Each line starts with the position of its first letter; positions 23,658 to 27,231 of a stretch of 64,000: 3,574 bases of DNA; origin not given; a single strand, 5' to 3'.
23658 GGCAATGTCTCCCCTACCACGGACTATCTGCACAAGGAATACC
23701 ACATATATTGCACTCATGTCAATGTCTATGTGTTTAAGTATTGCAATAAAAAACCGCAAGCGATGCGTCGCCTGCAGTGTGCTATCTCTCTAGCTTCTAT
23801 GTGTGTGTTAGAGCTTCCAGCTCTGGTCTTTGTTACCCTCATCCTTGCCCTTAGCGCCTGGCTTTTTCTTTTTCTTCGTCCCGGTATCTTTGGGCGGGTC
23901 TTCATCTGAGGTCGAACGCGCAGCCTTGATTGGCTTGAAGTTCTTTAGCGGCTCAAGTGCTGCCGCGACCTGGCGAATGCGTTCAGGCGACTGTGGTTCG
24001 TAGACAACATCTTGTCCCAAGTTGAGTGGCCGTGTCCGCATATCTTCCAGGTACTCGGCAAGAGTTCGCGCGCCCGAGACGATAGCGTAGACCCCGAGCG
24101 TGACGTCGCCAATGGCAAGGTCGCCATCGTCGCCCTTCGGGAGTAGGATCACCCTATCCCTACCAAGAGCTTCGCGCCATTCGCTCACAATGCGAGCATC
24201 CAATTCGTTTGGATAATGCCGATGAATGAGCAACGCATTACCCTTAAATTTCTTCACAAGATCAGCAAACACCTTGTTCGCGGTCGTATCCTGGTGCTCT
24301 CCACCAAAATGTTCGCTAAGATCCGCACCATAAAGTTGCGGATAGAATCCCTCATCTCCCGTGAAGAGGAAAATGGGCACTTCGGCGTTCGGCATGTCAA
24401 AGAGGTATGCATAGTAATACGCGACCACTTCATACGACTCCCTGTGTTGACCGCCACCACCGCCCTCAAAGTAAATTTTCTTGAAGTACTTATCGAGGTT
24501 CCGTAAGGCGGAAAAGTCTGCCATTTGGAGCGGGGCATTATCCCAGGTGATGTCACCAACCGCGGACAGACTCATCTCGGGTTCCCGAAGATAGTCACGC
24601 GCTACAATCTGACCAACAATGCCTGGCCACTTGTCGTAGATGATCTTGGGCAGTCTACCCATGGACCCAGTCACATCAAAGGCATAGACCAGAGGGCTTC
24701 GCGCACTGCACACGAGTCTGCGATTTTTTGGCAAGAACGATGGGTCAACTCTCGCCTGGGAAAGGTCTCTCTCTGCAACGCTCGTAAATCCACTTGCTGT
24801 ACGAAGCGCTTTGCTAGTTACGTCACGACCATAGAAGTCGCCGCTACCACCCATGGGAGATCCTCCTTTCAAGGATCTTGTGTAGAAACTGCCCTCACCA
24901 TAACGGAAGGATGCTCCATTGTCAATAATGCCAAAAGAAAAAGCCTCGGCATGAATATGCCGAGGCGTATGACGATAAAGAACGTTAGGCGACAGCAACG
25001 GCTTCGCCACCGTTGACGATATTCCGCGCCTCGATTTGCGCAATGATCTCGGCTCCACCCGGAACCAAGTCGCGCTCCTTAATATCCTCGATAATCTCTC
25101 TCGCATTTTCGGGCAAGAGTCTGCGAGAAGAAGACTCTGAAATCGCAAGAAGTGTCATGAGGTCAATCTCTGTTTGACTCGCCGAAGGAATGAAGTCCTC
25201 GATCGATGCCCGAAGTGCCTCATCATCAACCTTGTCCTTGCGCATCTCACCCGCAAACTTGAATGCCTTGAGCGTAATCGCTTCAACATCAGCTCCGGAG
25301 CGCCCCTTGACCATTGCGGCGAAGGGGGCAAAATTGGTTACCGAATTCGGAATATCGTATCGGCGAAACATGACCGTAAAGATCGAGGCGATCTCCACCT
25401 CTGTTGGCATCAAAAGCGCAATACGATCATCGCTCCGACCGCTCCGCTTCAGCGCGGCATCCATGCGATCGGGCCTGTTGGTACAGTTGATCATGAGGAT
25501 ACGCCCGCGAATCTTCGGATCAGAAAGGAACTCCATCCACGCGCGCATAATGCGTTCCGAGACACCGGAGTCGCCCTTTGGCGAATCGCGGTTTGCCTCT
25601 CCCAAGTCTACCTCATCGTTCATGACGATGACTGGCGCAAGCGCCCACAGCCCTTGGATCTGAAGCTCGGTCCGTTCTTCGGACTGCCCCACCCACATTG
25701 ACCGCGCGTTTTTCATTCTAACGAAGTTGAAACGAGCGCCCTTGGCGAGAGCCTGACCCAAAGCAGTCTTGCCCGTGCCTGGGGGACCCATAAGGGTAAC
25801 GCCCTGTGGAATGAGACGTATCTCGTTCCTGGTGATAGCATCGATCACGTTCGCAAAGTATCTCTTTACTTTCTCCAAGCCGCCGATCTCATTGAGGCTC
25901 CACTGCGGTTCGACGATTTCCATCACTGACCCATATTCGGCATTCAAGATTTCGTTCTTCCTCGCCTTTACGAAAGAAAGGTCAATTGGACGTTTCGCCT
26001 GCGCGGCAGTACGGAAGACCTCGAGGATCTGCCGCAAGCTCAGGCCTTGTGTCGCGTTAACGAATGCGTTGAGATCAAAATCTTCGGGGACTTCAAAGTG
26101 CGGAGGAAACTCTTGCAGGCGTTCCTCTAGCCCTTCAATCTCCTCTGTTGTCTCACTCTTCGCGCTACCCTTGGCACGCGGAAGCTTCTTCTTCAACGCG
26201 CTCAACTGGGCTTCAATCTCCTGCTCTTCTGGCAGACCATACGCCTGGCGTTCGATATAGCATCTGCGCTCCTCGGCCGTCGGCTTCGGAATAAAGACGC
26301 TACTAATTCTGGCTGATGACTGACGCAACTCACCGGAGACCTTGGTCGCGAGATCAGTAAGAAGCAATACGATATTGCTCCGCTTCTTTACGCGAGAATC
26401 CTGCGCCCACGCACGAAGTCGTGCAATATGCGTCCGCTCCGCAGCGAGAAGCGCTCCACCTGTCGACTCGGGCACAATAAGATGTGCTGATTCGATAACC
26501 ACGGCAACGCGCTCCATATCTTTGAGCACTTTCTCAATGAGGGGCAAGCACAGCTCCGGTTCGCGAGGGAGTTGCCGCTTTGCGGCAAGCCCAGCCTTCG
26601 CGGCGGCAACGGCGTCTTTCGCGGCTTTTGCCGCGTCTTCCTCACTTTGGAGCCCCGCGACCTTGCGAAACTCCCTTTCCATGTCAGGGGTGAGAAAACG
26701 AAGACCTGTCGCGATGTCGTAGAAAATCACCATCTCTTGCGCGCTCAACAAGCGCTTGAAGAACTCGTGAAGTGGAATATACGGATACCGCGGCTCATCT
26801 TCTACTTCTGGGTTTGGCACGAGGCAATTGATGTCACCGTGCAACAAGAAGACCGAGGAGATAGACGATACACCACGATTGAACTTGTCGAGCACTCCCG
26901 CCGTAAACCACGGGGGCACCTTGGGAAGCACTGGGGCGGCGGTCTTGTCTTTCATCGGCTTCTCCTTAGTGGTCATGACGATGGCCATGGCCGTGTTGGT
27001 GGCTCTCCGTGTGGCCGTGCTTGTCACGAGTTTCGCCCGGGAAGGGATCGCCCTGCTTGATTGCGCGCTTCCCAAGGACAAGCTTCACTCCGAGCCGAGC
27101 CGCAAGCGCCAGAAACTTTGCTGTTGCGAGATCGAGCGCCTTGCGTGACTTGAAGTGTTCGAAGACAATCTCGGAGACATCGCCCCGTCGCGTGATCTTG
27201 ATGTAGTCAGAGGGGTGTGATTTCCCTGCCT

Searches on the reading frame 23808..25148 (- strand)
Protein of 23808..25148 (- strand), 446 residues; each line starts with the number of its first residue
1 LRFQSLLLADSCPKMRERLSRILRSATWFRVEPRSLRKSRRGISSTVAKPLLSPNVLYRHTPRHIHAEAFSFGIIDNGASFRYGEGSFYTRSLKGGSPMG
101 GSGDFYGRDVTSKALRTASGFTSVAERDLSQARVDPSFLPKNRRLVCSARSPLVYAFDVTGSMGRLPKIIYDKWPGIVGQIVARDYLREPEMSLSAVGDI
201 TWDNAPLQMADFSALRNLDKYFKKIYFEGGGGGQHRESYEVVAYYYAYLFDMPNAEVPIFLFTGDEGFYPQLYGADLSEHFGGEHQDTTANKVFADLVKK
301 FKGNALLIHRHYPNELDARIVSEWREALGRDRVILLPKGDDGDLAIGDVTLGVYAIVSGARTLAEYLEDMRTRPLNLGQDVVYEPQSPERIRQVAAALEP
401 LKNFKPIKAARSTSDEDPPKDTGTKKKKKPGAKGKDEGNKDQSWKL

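Call 3: search_protein_families(library=pfam, proteins=[window:23808-25148:-], max_evalue=0.1)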
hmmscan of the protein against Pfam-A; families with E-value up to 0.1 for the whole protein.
window:23808-25148:- (446 aa): 0 families

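Call 4: search_protein_families(library=ncbifam, proteins=[window:23808-25148:-], max_evalue=0.1)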
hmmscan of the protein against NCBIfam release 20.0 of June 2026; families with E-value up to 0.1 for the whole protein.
window:23808-25148:- (446 aa): 0 families

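Call 20: search_protein_families(library=padloc, proteins=[window:23808-25148:-], max_evalue=0.01)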
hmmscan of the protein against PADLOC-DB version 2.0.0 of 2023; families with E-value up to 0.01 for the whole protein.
window:23808-25148:- (446 aa): 0 families

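Call 54: search_protein_families(library=phrogs, proteins=[window:23808-25148:-], max_evalue=0.01)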
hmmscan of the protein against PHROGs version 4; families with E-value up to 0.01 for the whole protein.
window:23808-25148:- (446 aa): 1 family
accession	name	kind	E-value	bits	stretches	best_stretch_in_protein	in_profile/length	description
phrog_2971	-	unknown function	1.1e-19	71.9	1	151-335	87-275/352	-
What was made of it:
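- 23808..25148 (-): F2', a second vWA-like paralogue with a DVTGSMG motif and a tail ending in ...SWKL. The true start is probably downstream, near 24857. Call 54: phrog_2971, E 1e-19.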

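Call 55: search_dna_similar(query=window:23808-25148:-, collection=phages, mode=protein, max_evalue=0.001, max_rows=20)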
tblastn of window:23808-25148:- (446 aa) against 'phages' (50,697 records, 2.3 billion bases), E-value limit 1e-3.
Records with a match: 209; places in all: 209; records where one place covers at least 80% of the query: 0.
Best place of each record, by identity: <60% 209.
By first word of the organism name: Mycobacterium 200; Vibrio 6; uncultured 1; Mycolicibacterium 1; Bacteriophage 1.
By host as written in the record: Mycobacterium smegmatis mc2 155 155; Mycobacterium smegmatis mc#155 23; - 6; Mycobacterium sp. 6; Mycobacterium smegmatis mc2155 4; Mycobacterium smegmatius mc2 155 3; Mycobacterium smegmatis SN2 2; Mycobacterium 2; and 7 more.
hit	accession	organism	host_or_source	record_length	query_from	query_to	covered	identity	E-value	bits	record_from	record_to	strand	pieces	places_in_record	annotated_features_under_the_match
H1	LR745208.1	uncultured phage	metagenomic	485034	153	372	49%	30.7%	2e-11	73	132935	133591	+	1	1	record has no annotation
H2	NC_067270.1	Mycobacterium phage I3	Mycobacterium smegmatis SN2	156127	89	335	55%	22.3%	3e-9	66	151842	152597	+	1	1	271: hypothetical protein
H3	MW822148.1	Mycobacterium phage I3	Mycobacterium smegmatis SN2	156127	89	335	55%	22.3%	3e-9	66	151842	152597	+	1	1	271: hypothetical protein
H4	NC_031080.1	Mycobacterium phage Tonenili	Mycobacterium smegmatis mc2 155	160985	143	335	43%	23.8%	5e-10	68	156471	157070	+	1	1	hypothetical protein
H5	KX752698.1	Mycobacterium phage Tonenili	Mycobacterium smegmatis mc2 155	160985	143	335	43%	23.8%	5e-10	68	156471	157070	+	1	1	hypothetical protein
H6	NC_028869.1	Mycobacterium phage HyRo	Mycobacterium smegmatis mc2 155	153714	151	335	41%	23.2%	1e-9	67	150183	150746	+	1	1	hypothetical protein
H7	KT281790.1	Mycobacterium phage HyRo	Mycobacterium smegmatis mc2 155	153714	151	335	41%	23.2%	1e-9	67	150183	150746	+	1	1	hypothetical protein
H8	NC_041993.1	Mycobacterium phage Sebata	Mycobacterium smegmatis mc2 155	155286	151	335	41%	23.2%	1e-9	67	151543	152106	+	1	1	261: hypothetical protein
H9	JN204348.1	Mycobacterium phage Sebata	Mycobacterium smegmatis mc2 155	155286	151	335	41%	23.2%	1e-9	67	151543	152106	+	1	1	261: hypothetical protein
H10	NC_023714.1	Mycobacterium phage LinStu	Mycobacterium smegmatis mc2 155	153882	151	335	41%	23.2%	1e-9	67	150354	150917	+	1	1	258: hypothetical protein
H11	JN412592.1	Mycobacterium phage LinStu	Mycobacterium smegmatis mc2 155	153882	151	335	41%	23.2%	1e-9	67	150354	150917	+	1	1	258: hypothetical protein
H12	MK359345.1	Mycobacterium phage QBert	Mycobacterium smegmatis mc2 155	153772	151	335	41%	23.2%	2e-9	66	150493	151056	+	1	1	254: hypothetical protein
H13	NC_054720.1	Mycobacterium phage QBert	Mycobacterium smegmatis mc2 155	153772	151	335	41%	23.2%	2e-9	66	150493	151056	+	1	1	254: hypothetical protein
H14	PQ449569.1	Mycobacterium phage JayJay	Mycobacterium smegmatis mc2155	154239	151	335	41%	23.2%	2e-9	66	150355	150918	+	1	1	261: hypothetical protein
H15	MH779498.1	Mycobacterium phage Bread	Mycobacterium smegmatis mc2 155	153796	151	335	41%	23.2%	3e-9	66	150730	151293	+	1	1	258: hypothetical protein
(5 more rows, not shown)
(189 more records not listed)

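Call 57: get_annotated_region(hit=H10, flank=7000)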
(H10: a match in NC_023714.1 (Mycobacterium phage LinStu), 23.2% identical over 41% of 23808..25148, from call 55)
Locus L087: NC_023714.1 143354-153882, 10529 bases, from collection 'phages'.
description: Mycobacterium phage LinStu, complete genome.
organism: Mycobacterium phage LinStu (NCBI taxid 1074307)
taxonomy: Viruses; Duplodnaviria; Heunggongvirae; Uroviricota; Caudoviricetes; Ceeclamvirinae; Bixzunavirus; Bixzunavirus Bxz1
host: Mycobacterium smegmatis mc2 155; source: soil; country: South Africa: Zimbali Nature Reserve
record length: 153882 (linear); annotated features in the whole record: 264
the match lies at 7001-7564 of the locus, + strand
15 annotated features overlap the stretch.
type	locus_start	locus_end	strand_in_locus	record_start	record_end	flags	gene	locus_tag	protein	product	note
CDS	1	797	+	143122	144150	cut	249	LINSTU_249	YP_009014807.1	lysin B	gp249; LysB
CDS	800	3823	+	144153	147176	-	250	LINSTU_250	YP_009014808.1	hypothetical protein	gp250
CDS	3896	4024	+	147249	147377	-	251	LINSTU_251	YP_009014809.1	hypothetical protein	gp251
CDS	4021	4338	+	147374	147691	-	252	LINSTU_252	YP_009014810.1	hypothetical protein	gp252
CDS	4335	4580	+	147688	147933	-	253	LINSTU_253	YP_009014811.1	hypothetical protein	gp253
CDS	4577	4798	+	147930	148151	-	254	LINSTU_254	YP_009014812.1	hypothetical protein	gp254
CDS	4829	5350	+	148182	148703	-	255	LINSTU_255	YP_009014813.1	Pnk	gp255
CDS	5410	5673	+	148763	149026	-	256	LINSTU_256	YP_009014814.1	hypothetical protein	gp256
CDS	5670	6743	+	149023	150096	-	257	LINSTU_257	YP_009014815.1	kinase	gp257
CDS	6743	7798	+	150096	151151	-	258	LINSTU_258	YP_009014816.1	hypothetical protein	gp258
CDS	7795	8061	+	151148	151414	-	259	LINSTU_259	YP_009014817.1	hypothetical protein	gp259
CDS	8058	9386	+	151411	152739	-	260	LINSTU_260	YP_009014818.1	2-aminooxy adenylosuccinate synthetase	gp260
CDS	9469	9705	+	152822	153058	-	261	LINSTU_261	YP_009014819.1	hypothetical protein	gp261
CDS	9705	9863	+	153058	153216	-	262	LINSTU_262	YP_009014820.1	hypothetical protein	gp262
misc_feature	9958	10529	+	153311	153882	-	-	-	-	-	gp263; LINSTU_263; coding region disrupted due to circularly permuted genome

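Call 58: get_annotated_region(hit=H1, flank=10000)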
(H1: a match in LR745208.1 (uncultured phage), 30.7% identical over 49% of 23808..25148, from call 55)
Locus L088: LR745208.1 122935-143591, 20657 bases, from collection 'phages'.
description: uncultured phage genome assembly, chromosome: 1.
organism: uncultured phage (NCBI taxid 278008)
taxonomy: Viruses; environmental samples
host: -; source: metagenomic; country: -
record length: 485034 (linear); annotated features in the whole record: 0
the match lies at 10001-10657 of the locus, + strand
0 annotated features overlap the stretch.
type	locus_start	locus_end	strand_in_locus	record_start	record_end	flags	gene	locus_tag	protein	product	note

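Call 59: search_dna_similar(query=window:23808-25148:-, collection=phages, mode=protein, max_evalue=0.001, max_rows=60, rows=spread)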
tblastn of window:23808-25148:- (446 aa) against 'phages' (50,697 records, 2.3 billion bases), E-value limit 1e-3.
Records with a match: 209; places in all: 209; records where one place covers at least 80% of the query: 0.
Best place of each record, by identity: <60% 209.
By first word of the organism name: Mycobacterium 200; Vibrio 6; uncultured 1; Mycolicibacterium 1; Bacteriophage 1.
By host as written in the record: Mycobacterium smegmatis mc2 155 155; Mycobacterium smegmatis mc#155 23; - 6; Mycobacterium sp. 6; Mycobacterium smegmatis mc2155 4; Mycobacterium smegmatius mc2 155 3; Mycobacterium smegmatis SN2 2; Mycobacterium 2; and 7 more.
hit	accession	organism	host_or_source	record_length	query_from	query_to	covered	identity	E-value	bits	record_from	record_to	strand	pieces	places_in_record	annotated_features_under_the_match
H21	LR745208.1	uncultured phage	metagenomic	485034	153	372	49%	30.7%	2e-11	73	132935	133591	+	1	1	record has no annotation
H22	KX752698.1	Mycobacterium phage Tonenili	Mycobacterium smegmatis mc2 155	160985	143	335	43%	23.8%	5e-10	68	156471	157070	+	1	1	hypothetical protein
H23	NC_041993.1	Mycobacterium phage Sebata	Mycobacterium smegmatis mc2 155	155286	151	335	41%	23.2%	1e-9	67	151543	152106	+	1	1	261: hypothetical protein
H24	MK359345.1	Mycobacterium phage QBert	Mycobacterium smegmatis mc2 155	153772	151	335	41%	23.2%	2e-9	66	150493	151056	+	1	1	254: hypothetical protein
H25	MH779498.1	Mycobacterium phage Bread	Mycobacterium smegmatis mc2 155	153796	151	335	41%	23.2%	3e-9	66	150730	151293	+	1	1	258: hypothetical protein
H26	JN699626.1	Mycobacterium phage MoMoMixon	Mycobacterium smegmatis mc2 155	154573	151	335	41%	23.2%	3e-9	66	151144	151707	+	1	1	257: hypothetical protein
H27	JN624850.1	Mycobacterium phage Pleione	Mycobacterium smegmatis mc2 155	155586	151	335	41%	23.2%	3e-9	66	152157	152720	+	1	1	266: hypothetical protein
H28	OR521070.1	Mycobacterium phage SrishMeg2525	Mycobacterium smegmatis mc#155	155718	151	335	41%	23.2%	3e-9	66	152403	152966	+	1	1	260: hypothetical protein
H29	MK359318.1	Mycobacterium phage Specks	Mycobacterium smegmatis mc2 155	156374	151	335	41%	23.2%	3e-9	66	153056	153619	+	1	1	267: hypothetical protein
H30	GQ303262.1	Mycobacterium phage LRRHood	Mycobacterium smegmatis mc2 155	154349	151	335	41%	23.2%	4e-9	65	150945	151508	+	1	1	254: hypothetical protein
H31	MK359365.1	Mycobacterium phage Loanshark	Mycobacterium smegmatis mc2 155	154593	151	335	41%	23.2%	4e-9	65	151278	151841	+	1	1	259: hypothetical protein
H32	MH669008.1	Mycobacterium phage Megamind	Mycobacterium smegmatis mc2 155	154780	151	335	41%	23.2%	4e-9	65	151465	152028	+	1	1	259: hypothetical protein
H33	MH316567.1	Mycobacterium phage ParkTD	Mycobacterium smegmatis mc2 155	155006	151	335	41%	23.2%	4e-9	65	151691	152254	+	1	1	261: hypothetical protein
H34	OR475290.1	Mycobacterium phage NedWong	Mycobacterium smegmatis mc#155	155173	151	335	41%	23.2%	4e-9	65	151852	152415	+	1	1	261: hypothetical protein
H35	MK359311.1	Mycobacterium phage SmallFry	Mycobacterium smegmatis mc2 155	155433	151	335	41%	23.2%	4e-9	65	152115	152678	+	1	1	263: hypothetical protein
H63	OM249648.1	Vibrio phage phiKT1024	Vibrio sp.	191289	116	235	27%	31.3%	1e-7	60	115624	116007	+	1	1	hypothetical protein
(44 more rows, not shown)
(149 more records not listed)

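Call 61: get_annotated_region(hit=H63, flank=8000)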
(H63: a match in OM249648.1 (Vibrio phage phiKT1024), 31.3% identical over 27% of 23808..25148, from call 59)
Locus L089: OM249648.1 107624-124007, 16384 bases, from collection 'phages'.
description: Vibrio phage phiKT1024, complete genome.
organism: Vibrio phage phiKT1024 (NCBI taxid 2914035)
taxonomy: Viruses; Duplodnaviria; Heunggongvirae; Uroviricota; Caudoviricetes
host: Vibrio sp.; source: -; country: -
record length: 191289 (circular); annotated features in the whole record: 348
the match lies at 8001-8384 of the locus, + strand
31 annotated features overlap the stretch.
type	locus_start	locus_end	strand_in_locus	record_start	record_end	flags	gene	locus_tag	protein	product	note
CDS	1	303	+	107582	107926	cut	-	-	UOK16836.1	hypothetical protein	-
CDS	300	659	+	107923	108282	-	-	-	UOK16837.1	hypothetical protein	-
CDS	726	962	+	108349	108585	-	-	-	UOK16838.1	hypothetical protein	-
CDS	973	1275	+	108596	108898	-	-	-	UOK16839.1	hypothetical protein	-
CDS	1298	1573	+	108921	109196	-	-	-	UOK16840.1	hypothetical protein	-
CDS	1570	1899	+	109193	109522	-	-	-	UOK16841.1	hypothetical protein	-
CDS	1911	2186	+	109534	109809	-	-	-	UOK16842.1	hypothetical protein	-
CDS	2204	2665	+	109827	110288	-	-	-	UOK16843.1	hypothetical protein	-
CDS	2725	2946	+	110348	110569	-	-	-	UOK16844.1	hypothetical protein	-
CDS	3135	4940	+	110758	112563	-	-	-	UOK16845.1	anaerobic ribonucleoside-triphosphate reductase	-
CDS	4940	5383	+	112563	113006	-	-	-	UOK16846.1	anaerobic ribonucleoside-triphosphate reductase activating protein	-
CDS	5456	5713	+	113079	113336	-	-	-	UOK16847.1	hypothetical protein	-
CDS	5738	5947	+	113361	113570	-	-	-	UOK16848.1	hypothetical protein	-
CDS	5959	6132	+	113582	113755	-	-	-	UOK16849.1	hypothetical protein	-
CDS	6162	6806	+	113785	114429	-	-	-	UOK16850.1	putative NADAR family protein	-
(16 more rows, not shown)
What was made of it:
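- Pnk and TROVE genes lie near the phage triads (calls 57, 61).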

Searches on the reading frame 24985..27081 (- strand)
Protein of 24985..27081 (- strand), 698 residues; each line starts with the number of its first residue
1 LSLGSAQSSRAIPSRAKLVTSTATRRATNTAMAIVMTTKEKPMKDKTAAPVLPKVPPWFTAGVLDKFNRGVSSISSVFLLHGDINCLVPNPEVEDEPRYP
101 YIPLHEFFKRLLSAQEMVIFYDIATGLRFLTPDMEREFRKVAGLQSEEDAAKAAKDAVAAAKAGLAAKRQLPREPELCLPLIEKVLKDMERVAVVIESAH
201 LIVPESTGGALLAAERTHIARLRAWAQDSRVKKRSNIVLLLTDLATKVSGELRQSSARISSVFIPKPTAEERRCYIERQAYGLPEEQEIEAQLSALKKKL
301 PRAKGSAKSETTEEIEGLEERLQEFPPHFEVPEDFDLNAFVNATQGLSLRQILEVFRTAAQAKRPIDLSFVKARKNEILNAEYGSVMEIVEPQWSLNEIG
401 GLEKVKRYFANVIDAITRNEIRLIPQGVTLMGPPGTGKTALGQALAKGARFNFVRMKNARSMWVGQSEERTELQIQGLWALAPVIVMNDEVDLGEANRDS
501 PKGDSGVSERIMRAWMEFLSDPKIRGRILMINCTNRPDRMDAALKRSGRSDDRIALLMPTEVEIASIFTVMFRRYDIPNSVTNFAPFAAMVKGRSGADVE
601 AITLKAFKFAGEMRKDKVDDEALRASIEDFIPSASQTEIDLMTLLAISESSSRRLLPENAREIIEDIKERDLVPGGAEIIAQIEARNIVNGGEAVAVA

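Call 9: search_protein_families(library=pfam, proteins=[window:24985-27081:-], max_evalue=0.01)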
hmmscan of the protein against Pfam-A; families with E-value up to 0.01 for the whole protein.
window:24985-27081:- (698 aa): 5 families
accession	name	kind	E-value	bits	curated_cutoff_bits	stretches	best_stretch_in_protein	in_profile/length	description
PF00004.35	AAA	-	1.4e-21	77.8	21.2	1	429-555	2-128/131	ATPase family associated with various cellular activities (AAA)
PF13521.12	AAA_28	-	0.0016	19.1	27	1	428-472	2-45/164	AAA domain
PF13238.12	AAA_18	-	0.0031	18.4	29.4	1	428-469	1-44/128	AAA domain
PF13401.12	AAA_22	-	0.0031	18.3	27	0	428-459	8-42/130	AAA domain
PF13191.12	AAA_16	-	0.0088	17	32.6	0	425-449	24-48/167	AAA ATPase domain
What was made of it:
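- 24985..27081 (-): AAA ATPase with an N-terminal region of about 400 aa that matches nothing. This is a type-B module component. Call 9: PF00004.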

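Call 20: search_protein_families(library=padloc, proteins=[window:24985-27081:-], max_evalue=0.01)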
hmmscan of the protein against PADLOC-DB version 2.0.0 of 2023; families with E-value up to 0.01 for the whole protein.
window:24985-27081:- (698 aa): 7 families
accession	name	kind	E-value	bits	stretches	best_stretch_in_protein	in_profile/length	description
PDLC02196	IetA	-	1.3e-11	42.5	1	415-629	113-320/374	-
PDLC04232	IetA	-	8.2e-10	36.6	1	375-605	61-291/330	-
PDLC02195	IetA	-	8.1e-09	33.3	1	413-644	126-348/395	-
PDLC00915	TRIP13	-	8.6e-05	20.1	1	428-492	66-143/302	TRIP13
PDLC04231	IetA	-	0.00019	19.3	1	428-565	120-253/262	-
PDLC00914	TRIP13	-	0.00043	17.8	1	525-578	186-237/302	TRIP13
PDLC04140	mad8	-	0.0014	16.2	0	135-303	121-223/314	mads_8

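Call 54: search_protein_families(library=phrogs, proteins=[window:24985-27081:-], max_evalue=0.01)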
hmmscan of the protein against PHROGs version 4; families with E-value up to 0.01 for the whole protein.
window:24985-27081:- (698 aa): 10 families
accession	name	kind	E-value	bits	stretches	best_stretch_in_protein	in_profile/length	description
phrog_8638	-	unknown function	4.4e-33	115.7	1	337-638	213-521/568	-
phrog_30773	-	unknown function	6.4e-18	65.4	1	424-631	195-405/666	-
phrog_3757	-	unknown function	1.5e-16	61.8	1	425-627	126-324/367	-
phrog_9172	-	unknown function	1.1e-15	58.5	1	424-602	106-292/509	-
phrog_7485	-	unknown function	1.3e-11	45.2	1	529-583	332-386/430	-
phrog_10401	-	other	3.5e-08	33.6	1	418-569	457-597/667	ATPase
phrog_11838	-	DNA, RNA and nucleotide metabolism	1.3e-05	25.6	1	395-495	15-111/420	clamp loader of DNA polymerase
phrog_15585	-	unknown function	4.9e-05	22.8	1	401-456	326-380/793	-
phrog_168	-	DNA, RNA and nucleotide metabolism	0.00062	20.5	1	423-631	41-232/314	clamp loader of DNA polymerase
phrog_5846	-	DNA, RNA and nucleotide metabolism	0.0064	16.8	0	412-452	28-65/380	clamp loader of DNA polymerase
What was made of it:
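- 24985..27081 (-): Call 54: phrog_8638, E 4e-33.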
